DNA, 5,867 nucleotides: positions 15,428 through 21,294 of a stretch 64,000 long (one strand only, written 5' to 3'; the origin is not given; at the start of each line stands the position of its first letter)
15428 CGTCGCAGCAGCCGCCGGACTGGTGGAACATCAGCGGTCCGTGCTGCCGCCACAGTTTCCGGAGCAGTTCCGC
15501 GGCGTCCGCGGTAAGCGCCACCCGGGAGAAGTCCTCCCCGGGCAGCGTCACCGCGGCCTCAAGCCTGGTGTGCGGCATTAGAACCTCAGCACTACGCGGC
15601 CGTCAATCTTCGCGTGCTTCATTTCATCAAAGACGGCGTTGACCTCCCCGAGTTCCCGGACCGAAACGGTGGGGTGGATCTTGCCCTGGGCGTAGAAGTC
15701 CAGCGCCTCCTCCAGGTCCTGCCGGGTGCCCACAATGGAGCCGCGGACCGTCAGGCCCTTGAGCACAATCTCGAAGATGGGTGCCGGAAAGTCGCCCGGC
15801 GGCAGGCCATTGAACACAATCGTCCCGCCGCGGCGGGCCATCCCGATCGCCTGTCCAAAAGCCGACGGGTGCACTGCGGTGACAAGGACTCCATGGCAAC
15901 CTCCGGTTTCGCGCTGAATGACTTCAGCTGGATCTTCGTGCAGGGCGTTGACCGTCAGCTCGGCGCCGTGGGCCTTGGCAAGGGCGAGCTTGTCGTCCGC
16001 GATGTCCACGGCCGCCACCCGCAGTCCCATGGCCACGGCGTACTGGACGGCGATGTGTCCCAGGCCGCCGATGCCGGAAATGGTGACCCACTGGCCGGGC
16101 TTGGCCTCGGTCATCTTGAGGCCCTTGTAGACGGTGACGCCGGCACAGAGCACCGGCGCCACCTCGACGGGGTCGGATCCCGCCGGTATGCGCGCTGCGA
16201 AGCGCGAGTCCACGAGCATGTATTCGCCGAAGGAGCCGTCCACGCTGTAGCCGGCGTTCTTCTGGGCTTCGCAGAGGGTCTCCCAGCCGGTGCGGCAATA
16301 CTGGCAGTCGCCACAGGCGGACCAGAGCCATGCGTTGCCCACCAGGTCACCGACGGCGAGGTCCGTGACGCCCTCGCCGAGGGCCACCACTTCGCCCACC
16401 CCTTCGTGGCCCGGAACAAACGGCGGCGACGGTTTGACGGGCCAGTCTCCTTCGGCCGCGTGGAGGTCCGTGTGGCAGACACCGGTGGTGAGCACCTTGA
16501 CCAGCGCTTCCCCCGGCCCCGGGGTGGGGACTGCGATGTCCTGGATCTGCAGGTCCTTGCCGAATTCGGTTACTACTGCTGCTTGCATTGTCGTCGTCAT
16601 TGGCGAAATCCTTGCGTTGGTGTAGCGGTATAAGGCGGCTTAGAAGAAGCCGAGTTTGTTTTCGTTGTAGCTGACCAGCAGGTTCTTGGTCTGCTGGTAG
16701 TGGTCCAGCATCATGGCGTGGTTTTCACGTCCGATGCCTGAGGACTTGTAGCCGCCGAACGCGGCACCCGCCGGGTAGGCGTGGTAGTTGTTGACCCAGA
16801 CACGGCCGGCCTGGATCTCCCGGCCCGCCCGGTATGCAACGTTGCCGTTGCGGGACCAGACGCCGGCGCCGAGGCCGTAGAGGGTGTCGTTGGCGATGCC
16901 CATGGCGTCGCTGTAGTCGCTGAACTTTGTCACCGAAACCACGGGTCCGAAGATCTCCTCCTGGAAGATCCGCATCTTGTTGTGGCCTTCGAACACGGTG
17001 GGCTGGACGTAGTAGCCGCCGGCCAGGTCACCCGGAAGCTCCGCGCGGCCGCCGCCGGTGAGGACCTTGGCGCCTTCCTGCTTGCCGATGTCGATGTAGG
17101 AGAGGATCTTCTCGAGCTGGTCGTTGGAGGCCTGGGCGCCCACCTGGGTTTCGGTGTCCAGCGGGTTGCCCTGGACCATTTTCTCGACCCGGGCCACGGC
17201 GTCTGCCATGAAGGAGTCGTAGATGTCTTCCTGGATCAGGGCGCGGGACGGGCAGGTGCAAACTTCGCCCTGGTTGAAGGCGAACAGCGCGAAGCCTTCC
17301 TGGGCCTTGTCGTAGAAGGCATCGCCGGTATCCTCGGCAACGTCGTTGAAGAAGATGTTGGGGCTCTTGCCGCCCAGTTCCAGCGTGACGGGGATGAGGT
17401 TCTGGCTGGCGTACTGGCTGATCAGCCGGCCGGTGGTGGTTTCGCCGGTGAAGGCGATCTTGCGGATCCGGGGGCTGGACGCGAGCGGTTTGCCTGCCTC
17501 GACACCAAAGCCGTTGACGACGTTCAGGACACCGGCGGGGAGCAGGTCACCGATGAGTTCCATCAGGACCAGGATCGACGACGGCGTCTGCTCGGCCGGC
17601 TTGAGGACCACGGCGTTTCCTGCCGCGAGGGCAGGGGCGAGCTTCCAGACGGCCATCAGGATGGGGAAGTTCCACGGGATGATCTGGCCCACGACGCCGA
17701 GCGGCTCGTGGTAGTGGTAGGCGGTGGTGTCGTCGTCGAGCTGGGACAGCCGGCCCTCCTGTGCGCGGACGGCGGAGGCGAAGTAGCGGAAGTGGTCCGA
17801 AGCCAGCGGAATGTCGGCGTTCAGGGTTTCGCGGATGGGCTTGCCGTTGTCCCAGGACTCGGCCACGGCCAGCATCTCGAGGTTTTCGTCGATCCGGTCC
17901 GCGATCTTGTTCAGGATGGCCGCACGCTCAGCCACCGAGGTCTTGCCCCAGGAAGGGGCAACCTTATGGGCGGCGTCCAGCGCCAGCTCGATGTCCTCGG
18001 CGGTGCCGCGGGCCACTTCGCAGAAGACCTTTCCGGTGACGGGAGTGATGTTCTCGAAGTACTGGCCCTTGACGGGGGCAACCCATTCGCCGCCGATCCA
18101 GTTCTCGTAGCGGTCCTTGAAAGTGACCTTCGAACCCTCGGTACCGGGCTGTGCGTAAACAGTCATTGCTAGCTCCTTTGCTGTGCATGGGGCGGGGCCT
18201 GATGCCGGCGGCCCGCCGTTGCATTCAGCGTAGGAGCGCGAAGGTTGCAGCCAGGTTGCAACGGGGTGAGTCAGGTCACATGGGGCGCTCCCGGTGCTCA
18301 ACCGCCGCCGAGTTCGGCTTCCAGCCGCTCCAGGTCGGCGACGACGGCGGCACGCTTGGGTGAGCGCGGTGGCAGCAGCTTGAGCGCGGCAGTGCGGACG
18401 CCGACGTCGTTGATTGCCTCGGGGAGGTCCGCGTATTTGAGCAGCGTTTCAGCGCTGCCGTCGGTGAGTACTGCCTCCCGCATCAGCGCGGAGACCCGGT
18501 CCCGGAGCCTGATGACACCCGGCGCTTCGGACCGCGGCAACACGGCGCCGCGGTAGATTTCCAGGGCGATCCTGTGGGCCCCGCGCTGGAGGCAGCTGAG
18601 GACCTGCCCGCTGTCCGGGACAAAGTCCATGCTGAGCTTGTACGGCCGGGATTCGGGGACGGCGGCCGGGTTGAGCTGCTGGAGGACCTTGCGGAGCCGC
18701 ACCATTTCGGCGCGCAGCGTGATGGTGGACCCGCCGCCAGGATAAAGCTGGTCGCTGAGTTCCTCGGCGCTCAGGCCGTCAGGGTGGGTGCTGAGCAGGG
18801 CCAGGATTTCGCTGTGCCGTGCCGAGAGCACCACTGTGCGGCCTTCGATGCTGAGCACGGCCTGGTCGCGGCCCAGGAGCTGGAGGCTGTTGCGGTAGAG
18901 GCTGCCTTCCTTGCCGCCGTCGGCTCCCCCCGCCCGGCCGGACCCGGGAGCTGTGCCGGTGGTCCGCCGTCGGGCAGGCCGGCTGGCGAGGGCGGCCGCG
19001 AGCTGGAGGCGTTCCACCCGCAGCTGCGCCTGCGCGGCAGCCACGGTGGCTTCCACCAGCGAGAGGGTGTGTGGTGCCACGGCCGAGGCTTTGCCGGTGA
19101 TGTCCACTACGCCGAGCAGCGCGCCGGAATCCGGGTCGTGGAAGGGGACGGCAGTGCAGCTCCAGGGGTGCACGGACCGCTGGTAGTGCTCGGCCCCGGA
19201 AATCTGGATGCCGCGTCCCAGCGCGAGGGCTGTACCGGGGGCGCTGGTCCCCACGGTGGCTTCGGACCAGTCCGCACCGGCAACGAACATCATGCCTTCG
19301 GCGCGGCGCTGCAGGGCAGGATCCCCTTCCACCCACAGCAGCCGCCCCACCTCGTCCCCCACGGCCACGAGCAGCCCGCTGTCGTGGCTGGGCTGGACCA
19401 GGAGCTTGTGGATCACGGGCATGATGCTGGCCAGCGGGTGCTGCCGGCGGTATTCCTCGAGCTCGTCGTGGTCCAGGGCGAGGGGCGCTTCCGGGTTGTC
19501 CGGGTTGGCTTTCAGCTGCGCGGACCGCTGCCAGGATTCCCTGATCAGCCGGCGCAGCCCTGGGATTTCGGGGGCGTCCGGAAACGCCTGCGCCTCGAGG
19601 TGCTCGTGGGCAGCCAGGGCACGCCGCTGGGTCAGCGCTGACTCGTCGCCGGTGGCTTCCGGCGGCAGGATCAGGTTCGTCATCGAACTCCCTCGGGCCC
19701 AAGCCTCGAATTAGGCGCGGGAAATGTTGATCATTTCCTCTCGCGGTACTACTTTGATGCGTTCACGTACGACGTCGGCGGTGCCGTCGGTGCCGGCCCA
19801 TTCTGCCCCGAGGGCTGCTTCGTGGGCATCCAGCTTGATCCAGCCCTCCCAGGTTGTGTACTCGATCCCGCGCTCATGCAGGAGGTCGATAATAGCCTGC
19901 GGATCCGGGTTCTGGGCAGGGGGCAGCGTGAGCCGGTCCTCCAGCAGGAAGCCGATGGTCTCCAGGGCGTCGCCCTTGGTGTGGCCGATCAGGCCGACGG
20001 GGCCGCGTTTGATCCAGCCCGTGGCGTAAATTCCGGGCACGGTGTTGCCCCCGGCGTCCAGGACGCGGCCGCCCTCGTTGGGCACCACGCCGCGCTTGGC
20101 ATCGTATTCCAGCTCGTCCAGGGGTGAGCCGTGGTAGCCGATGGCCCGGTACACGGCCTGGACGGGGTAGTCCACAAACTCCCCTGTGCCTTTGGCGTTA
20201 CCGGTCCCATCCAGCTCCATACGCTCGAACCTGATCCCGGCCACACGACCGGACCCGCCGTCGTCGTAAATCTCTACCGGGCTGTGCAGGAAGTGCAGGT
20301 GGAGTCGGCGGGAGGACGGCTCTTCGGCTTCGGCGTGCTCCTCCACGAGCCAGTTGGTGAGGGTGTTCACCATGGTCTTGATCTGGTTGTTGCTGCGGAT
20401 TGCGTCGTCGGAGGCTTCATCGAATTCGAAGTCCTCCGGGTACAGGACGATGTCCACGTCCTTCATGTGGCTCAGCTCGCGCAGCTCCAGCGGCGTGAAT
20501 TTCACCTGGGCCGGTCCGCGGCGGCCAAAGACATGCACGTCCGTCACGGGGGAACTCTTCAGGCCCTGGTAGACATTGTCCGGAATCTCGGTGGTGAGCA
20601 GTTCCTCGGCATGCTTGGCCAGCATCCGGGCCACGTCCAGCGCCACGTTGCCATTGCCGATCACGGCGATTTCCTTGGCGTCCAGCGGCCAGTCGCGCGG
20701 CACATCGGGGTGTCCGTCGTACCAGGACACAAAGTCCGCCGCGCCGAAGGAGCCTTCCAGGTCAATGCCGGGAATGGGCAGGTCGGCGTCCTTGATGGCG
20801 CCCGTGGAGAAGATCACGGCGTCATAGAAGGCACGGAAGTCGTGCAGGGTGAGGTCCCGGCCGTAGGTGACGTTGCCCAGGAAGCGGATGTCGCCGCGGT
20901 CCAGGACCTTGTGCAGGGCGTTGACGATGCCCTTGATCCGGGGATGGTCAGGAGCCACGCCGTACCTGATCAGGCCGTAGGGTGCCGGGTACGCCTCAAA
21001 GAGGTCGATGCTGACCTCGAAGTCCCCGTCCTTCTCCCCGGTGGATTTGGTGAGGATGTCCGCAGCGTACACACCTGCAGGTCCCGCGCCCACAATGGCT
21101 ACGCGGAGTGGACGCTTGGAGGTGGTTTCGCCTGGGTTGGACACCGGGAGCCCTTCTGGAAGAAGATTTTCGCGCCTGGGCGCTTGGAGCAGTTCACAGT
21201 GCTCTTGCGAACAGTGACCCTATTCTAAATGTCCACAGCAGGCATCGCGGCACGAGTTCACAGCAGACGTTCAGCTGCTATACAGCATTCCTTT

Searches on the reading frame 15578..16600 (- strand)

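Call 42: search_protein_families(library=pfam, proteins=[window:15578-16600:-], max_evalue=0.001)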
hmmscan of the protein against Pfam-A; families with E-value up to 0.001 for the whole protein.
window:15578-16600:- (340 aa): 3 families
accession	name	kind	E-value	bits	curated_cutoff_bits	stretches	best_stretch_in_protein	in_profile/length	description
PF00107.32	ADH_zinc_N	-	4.2e-30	104.8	31.8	1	179-304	1-128/129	Zinc-binding dehydrogenase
PF08240.17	ADH_N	-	1.3e-29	102.9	23.5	1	28-139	1-103/104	Alcohol dehydrogenase GroES-like domain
PF13602.12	ADH_zinc_N_2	-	0.00065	21.1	27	0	238-338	26-134/134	Zinc-binding dehydrogenase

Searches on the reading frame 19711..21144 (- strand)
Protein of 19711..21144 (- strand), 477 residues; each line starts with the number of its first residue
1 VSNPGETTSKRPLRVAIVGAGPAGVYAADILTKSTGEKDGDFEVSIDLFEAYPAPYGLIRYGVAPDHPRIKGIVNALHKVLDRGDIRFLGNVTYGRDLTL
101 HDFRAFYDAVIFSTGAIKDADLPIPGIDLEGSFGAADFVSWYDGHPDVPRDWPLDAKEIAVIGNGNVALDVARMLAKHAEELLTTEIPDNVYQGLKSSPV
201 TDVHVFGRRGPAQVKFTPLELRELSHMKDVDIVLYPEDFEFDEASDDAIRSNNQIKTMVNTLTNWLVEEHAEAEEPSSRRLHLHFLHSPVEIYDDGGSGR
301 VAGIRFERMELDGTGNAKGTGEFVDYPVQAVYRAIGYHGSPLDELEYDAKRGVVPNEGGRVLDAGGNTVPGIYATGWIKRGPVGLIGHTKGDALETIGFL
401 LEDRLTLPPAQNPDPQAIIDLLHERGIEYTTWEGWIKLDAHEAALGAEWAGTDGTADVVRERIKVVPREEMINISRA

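Call 42: search_protein_families(library=pfam, proteins=[window:19711-21144:-], max_evalue=0.001)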
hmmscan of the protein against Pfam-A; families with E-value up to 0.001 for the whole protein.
window:19711-21144:- (477 aa): 2 families
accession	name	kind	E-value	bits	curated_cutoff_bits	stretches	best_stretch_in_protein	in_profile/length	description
PF07992.20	Pyr_redox_2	-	1.7e-11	44.5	26.1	1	14-188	2-174/291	Pyridine nucleotide-disulphide oxidoreductase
PF13454.12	NAD_binding_9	-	0.00035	21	21.8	0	16-55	1-36/155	FAD-NAD(P)-binding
